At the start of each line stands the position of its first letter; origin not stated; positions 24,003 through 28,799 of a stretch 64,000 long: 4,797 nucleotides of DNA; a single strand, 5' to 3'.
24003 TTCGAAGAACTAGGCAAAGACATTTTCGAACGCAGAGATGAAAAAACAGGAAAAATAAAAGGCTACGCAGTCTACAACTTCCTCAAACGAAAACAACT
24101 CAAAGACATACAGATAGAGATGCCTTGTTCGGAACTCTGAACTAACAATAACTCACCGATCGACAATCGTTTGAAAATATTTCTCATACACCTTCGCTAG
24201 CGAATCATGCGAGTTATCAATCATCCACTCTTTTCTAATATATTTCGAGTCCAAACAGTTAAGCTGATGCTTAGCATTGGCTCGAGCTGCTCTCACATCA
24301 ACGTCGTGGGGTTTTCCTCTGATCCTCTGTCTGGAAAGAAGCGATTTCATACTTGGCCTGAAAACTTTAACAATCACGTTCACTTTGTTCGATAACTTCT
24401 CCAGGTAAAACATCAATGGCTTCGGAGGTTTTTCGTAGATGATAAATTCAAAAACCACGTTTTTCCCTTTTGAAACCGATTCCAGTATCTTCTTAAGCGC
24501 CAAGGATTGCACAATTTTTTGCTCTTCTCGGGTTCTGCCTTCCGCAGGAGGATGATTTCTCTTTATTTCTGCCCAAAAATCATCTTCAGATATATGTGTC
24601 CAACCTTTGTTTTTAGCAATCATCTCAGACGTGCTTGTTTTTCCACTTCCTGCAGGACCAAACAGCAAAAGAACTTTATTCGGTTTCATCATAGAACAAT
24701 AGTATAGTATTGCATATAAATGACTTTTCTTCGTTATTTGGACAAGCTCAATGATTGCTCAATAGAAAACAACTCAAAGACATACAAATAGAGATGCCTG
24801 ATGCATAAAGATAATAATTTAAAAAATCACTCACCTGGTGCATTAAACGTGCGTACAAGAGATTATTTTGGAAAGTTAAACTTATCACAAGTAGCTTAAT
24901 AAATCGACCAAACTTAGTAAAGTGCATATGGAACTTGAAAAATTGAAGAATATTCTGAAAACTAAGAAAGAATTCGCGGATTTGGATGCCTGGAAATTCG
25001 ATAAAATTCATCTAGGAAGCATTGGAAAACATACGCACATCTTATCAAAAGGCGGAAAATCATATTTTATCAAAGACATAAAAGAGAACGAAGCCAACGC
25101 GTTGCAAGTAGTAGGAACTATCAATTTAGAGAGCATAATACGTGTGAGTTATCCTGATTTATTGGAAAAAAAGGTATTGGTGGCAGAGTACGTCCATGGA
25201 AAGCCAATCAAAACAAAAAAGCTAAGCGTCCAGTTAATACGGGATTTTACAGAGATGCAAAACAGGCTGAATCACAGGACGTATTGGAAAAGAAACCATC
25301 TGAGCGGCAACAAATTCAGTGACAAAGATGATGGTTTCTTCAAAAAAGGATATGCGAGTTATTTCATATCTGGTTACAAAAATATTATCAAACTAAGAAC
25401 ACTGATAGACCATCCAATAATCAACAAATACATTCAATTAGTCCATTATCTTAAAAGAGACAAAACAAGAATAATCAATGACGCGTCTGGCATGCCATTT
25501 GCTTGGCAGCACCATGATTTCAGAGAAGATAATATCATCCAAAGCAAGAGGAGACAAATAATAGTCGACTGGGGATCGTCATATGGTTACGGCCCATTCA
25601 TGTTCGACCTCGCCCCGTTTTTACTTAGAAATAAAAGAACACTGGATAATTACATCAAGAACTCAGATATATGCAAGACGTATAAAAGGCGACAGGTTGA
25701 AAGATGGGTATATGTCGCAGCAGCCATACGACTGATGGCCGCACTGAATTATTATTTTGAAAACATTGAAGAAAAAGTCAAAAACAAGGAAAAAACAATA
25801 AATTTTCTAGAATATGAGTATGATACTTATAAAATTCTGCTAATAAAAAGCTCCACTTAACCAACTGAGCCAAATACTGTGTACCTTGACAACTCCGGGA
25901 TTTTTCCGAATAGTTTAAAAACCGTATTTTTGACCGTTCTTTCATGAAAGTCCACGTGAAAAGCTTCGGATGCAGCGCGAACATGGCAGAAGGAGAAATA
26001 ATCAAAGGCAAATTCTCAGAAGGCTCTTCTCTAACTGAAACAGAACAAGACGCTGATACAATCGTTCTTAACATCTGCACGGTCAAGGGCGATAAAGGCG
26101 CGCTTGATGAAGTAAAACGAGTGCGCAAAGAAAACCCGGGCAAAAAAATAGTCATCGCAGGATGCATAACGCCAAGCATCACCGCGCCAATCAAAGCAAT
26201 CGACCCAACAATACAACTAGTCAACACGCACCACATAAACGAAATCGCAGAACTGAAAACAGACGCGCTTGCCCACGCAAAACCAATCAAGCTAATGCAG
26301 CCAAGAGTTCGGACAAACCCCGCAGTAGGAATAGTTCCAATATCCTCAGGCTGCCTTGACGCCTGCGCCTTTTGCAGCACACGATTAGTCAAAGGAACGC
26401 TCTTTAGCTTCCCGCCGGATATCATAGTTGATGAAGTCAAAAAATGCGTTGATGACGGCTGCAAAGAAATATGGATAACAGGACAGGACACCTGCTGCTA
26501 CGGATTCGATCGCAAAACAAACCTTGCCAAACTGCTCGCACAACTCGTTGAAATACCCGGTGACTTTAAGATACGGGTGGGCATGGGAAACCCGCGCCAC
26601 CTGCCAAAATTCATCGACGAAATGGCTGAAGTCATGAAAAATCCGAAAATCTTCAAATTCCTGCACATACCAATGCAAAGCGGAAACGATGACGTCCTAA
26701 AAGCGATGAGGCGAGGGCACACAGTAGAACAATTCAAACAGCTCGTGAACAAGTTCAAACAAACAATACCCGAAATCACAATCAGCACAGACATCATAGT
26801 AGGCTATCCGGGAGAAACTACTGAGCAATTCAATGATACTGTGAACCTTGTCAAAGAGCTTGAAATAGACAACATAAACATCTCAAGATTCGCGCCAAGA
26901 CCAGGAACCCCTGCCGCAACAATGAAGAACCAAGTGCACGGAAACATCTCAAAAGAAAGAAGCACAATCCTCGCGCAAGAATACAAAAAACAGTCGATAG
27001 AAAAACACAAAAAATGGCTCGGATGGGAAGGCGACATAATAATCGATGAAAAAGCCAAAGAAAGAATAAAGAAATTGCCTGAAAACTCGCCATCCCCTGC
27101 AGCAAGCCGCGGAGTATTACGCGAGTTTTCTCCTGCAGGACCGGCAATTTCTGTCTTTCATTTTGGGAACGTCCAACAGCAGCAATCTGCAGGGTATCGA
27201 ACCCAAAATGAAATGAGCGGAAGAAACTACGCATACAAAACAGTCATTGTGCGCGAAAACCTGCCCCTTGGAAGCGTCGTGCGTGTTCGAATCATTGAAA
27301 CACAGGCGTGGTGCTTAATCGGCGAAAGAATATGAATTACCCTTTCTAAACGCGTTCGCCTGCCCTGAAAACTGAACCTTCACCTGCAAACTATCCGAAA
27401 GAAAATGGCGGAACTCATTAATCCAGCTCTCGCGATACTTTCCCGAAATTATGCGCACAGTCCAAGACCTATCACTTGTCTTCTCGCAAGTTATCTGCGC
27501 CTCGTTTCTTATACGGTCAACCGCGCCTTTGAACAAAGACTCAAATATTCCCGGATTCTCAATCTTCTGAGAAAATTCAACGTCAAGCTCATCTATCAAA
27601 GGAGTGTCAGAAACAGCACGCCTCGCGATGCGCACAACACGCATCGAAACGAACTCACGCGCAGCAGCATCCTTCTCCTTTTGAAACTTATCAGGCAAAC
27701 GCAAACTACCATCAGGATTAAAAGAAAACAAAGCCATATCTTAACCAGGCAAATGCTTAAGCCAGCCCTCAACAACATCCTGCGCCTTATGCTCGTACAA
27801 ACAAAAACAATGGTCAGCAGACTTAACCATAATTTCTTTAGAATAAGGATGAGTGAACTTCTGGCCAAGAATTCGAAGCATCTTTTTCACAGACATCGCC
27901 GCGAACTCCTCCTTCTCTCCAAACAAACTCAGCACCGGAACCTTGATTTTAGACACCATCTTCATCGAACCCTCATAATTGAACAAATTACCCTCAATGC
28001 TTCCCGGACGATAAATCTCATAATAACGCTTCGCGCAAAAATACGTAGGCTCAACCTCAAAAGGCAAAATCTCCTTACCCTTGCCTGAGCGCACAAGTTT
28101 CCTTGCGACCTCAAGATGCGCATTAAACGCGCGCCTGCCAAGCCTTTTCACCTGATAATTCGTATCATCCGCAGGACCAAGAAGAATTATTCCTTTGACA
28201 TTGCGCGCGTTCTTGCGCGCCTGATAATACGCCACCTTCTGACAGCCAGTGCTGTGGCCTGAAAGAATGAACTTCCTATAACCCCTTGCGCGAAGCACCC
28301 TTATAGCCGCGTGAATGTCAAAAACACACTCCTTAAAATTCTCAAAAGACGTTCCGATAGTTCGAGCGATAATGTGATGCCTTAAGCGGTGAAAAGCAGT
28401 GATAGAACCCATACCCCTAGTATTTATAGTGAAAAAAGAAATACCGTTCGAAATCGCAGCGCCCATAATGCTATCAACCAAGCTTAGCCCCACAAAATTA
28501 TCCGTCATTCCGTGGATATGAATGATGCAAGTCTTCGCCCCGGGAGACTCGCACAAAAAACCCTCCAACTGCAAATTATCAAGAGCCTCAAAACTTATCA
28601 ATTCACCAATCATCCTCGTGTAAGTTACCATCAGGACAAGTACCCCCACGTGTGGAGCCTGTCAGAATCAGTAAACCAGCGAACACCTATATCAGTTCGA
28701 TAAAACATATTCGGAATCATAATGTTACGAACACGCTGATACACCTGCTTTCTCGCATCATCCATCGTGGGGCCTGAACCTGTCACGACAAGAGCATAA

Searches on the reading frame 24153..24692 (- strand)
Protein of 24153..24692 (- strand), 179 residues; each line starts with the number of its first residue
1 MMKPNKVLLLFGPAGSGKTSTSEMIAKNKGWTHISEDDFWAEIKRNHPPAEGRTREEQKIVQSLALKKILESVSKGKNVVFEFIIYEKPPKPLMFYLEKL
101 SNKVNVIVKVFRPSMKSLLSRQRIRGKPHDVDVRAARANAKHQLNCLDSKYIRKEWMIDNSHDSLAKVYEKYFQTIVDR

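Call 50: search_protein_families(library=pfam, proteins=[window:24153-24692:-], max_evalue=0.001)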
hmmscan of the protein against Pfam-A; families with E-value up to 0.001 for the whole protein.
window:24153-24692:- (179 aa): 4 families
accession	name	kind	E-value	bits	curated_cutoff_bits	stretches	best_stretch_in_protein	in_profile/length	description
PF13671.12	AAA_33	-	5.5e-09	36.9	27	1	7-143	1-136/143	AAA domain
PF13207.12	AAA_17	-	7.5e-05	23.5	27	1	11-85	1-81/136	AAA domain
PF07931.18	CPT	-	0.00013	22.3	22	1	6-143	2-145/172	Chloramphenicol phosphotransferase-like protein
PF01745.22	IPT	-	0.00066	19.6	20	0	6-37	2-33/233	Isopentenyl transferase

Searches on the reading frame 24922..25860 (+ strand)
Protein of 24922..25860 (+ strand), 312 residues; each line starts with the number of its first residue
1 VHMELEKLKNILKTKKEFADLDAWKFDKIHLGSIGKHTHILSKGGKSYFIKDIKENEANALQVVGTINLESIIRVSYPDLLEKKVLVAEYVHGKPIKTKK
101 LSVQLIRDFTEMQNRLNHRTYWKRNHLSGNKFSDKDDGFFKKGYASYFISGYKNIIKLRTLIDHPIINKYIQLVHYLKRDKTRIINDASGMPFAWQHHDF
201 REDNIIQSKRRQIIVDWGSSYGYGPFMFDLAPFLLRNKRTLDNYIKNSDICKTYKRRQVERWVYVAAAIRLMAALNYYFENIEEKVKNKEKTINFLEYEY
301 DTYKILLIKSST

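Call 50: search_protein_families(library=pfam, proteins=[window:24922-25860:+], max_evalue=0.001)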
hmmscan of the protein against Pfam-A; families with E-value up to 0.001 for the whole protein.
window:24922-25860:+ (312 aa): 1 family
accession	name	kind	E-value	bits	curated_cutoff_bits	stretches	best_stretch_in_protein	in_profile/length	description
PF01636.29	APH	-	2.7e-06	27.8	23.2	1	191-234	166-210/239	Phosphotransferase enzyme family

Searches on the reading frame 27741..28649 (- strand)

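Call 51: search_protein_families(library=pfam, proteins=[window:27741-28649:-], max_evalue=0.001)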
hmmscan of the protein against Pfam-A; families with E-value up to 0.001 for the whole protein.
window:27741-28649:- (302 aa): 4 families
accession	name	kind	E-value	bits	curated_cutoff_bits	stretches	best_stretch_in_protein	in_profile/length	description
PF08538.16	DUF1749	-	2.3e-15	56.9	24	1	111-257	86-249/299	Protein of unknown function (DUF1749)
PF12146.15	Hydrolase_4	-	2.7e-09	37.1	27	1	39-184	4-132/239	Serine aminopeptidase, S33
PF00561.26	Abhydrolase_1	-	3.9e-06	27.2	25.8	1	43-189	4-131/245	alpha/beta hydrolase fold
PF12697.13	Abhydrolase_6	-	0.00055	21.1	26.3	1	42-185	1-115/217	Alpha/beta hydrolase family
